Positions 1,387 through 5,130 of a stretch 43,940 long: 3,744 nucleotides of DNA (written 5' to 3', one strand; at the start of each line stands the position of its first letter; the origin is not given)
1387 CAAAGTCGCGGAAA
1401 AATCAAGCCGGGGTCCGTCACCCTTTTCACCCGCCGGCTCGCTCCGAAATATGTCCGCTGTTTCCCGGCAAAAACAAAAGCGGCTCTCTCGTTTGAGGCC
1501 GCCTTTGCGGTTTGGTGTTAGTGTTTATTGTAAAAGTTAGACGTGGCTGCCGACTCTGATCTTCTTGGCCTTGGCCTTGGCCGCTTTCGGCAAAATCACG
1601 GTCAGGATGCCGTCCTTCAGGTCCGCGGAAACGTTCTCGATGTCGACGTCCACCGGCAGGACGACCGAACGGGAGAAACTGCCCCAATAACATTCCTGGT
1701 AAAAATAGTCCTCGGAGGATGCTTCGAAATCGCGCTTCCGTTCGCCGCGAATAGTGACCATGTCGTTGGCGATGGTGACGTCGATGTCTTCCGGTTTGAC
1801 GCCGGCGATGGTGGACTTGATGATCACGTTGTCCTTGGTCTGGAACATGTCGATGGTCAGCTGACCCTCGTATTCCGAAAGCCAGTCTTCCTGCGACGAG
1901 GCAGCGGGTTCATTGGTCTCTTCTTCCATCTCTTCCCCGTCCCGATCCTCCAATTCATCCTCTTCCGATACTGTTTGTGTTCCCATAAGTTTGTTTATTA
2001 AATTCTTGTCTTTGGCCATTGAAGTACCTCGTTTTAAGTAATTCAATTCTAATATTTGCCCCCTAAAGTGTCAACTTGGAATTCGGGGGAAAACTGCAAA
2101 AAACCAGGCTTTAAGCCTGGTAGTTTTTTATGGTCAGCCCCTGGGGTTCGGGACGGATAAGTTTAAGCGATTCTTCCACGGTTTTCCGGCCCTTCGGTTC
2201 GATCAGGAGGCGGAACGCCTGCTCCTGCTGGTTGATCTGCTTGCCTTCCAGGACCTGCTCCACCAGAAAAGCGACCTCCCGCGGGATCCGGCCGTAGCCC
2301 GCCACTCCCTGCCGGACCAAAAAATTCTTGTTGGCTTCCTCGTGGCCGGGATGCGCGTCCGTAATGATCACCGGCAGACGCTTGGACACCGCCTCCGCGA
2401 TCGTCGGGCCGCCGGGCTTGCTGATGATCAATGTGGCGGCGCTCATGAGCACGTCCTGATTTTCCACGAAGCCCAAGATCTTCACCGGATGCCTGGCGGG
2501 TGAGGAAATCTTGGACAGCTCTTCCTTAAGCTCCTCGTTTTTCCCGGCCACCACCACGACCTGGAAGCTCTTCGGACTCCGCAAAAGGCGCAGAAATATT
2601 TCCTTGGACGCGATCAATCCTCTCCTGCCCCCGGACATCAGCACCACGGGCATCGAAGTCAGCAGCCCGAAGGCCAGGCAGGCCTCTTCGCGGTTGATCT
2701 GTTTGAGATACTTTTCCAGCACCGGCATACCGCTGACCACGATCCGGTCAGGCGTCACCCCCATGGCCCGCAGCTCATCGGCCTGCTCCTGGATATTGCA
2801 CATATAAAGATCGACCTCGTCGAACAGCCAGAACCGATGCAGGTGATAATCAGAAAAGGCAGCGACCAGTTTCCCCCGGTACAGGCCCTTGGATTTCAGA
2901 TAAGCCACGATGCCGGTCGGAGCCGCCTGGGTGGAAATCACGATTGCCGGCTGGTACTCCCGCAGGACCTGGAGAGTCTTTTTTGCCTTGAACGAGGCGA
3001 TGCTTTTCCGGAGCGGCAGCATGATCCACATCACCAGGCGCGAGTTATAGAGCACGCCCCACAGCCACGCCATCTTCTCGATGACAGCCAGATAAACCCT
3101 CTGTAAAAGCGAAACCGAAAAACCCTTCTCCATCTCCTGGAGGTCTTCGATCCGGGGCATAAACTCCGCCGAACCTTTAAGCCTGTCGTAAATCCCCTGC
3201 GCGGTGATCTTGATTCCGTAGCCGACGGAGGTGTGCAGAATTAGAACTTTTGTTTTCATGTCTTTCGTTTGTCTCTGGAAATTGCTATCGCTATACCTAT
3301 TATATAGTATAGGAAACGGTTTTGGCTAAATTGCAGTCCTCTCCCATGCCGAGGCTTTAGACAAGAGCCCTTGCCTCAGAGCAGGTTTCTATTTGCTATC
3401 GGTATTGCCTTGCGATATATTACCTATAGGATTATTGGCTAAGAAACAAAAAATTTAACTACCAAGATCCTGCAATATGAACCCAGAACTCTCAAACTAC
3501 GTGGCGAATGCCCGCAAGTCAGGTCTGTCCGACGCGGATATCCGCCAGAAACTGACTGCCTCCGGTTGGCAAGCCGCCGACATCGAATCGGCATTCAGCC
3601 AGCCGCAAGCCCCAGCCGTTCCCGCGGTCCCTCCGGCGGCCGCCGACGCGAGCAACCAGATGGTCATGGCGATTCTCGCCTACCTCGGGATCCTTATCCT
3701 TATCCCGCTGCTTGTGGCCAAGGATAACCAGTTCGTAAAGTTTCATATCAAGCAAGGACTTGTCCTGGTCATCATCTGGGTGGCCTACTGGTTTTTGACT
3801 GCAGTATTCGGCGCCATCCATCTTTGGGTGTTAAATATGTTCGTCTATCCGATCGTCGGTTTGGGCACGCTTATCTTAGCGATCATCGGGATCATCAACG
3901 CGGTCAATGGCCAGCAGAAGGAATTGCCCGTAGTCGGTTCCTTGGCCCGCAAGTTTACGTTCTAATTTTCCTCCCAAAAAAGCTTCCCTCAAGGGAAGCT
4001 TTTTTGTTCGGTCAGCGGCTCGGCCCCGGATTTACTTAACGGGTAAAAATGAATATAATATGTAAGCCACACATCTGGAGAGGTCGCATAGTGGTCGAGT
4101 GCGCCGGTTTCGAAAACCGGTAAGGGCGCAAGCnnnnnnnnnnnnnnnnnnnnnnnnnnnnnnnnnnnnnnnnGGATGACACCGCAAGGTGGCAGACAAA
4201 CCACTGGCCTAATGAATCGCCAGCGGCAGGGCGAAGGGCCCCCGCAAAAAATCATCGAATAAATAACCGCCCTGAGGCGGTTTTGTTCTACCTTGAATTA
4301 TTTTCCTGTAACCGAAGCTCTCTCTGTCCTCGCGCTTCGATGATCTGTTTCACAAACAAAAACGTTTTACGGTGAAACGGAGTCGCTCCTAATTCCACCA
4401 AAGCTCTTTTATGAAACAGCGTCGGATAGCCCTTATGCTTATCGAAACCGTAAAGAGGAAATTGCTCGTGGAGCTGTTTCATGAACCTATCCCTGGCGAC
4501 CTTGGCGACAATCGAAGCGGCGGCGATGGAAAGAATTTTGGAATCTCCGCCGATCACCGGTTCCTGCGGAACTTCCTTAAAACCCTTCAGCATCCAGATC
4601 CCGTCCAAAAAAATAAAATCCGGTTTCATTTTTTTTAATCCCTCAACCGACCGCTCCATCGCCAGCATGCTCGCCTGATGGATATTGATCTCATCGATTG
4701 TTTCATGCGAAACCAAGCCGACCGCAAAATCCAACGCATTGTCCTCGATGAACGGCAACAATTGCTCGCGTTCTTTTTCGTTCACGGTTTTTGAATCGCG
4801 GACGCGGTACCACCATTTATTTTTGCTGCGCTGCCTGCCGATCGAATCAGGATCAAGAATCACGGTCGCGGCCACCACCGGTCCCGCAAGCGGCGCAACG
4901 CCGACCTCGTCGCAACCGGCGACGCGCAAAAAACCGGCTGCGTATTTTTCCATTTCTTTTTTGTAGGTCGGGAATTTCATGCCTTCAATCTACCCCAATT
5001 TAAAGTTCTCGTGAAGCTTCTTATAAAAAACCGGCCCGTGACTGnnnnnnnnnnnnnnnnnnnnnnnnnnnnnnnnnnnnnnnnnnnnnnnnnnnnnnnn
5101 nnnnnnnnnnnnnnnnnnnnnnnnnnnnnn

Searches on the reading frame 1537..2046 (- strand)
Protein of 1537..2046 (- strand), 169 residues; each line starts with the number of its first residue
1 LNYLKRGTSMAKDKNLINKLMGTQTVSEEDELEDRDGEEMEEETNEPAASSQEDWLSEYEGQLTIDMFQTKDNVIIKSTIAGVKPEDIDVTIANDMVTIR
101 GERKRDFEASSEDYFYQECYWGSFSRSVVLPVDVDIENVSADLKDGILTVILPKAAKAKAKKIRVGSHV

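Call 11: search_protein_families(library=pfam, proteins=[window:1537-2046:-])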
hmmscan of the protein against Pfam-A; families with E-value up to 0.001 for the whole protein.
window:1537-2046:- (169 aa): 2 families
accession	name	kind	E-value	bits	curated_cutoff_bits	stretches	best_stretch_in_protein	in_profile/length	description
PF00011.27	HSP20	-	9.7e-21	74.2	20.8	1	67-164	2-100/102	Hsp20/alpha crystallin family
PF17886.7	ArsA_HSP20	-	0.00016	21.6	22.5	1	72-150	2-61/63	HSP20-like domain found in ArsA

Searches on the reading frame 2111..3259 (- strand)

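Call 8: search_protein_families(library=pfam, proteins=[window:2111-3259:-])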
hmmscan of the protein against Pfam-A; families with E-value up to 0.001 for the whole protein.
window:2111-3259:- (382 aa): 5 families
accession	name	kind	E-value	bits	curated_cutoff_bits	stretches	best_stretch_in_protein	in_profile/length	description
PF06925.17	MGDG_synth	-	2.2e-19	70.6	25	1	34-180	21-169/169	Monogalactosyldiacylglycerol (MGDG) synthase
PF04101.22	Glyco_tran_28_C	-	1.6e-08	35.2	22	1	231-344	30-145/166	Glycosyltransferase family 28 C-terminal domain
PF02350.25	Epimerase_2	-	3.9e-07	29.7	30.6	1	150-315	124-302/347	UDP-N-acetylglucosamine 2-epimerase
PF00534.26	Glycos_transf_1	-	7.7e-06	26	26.4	1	230-340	45-159/172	Glycosyl transferases group 1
PF13692.12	Glyco_trans_1_4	-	2.2e-05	25.2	27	1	231-317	33-126/142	Glycosyl transferases group 1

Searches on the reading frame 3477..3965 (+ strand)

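Call 8: search_protein_families(library=pfam, proteins=[window:3477-3965:+])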
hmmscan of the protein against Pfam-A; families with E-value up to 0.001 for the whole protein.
window:3477-3965:+ (162 aa): 2 families
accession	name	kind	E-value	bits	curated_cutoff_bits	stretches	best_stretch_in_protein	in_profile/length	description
PF09685.15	DUF4870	-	6e-06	26.7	25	1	68-153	19-103/107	Domain of unknown function (DUF4870)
PF16166.10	TIC20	-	0.00036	20.8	28.6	1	60-154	88-178/181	Chloroplast import apparatus Tic20-like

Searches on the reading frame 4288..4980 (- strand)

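Call 8: search_protein_families(library=pfam, proteins=[window:4288-4980:-])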
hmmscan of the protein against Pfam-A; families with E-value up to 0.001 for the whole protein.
window:4288-4980:- (230 aa): 1 family
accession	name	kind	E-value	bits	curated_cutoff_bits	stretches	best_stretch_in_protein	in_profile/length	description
PF01351.25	RNase_HII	-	7.2e-33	114.6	25.8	1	21-207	1-196/199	Ribonuclease HII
